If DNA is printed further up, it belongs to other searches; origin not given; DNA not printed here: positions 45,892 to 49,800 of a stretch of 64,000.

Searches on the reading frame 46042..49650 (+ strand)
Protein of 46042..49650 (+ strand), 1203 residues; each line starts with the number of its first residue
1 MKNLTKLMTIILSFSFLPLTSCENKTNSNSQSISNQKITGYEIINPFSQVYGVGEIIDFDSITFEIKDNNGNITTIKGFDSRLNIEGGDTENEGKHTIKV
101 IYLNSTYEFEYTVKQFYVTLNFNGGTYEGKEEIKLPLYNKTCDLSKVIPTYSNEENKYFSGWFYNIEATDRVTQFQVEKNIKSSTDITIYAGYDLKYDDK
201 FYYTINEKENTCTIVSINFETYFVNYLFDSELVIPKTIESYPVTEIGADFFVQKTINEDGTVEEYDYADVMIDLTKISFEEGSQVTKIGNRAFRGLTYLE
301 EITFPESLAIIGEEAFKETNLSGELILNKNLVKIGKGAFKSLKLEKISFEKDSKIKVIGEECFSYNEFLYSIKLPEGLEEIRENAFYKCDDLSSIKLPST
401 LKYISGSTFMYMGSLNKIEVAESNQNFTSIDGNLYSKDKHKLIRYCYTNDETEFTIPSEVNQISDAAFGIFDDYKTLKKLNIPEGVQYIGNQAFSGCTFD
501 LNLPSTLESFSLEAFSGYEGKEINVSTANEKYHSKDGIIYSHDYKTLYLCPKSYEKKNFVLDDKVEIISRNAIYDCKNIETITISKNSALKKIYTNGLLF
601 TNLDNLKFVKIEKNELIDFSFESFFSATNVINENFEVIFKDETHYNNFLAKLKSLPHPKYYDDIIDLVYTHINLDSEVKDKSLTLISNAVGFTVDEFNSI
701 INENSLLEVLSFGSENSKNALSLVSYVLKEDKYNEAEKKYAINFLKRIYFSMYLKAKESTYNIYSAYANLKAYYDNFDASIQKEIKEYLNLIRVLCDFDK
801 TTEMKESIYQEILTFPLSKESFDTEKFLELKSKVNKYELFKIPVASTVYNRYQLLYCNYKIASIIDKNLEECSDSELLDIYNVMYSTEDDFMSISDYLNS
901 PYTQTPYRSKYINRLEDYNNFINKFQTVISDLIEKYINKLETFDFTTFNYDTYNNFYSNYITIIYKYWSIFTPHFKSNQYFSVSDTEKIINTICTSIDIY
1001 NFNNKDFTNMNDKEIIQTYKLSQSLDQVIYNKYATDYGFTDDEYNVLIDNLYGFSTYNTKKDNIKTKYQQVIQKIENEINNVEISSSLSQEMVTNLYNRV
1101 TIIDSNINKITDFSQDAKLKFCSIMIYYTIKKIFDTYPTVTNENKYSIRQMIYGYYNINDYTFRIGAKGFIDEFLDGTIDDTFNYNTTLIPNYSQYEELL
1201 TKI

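Call 16: search_protein_families(library=pfam, proteins=[window:46042-49650:+], max_evalue=0.01)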
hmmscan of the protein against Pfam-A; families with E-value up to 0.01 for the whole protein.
window:46042-49650:+ (1203 aa): 2 families
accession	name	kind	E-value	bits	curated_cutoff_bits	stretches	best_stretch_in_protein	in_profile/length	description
PF13306.12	LRR_5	-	9e-39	132.7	27.7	4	333-468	2-120/127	BspA type Leucine rich repeat region (6 copies)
PF13855.12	LRR_8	-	8.8e-06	25.8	27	0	378-420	13-56/61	Leucine rich repeat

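Call 17: search_protein_families(library=padloc, proteins=[window:46042-49650:+], max_evalue=0.001)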
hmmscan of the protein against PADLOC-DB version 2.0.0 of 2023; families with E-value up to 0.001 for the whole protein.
window:46042-49650:+ (1203 aa): 0 families
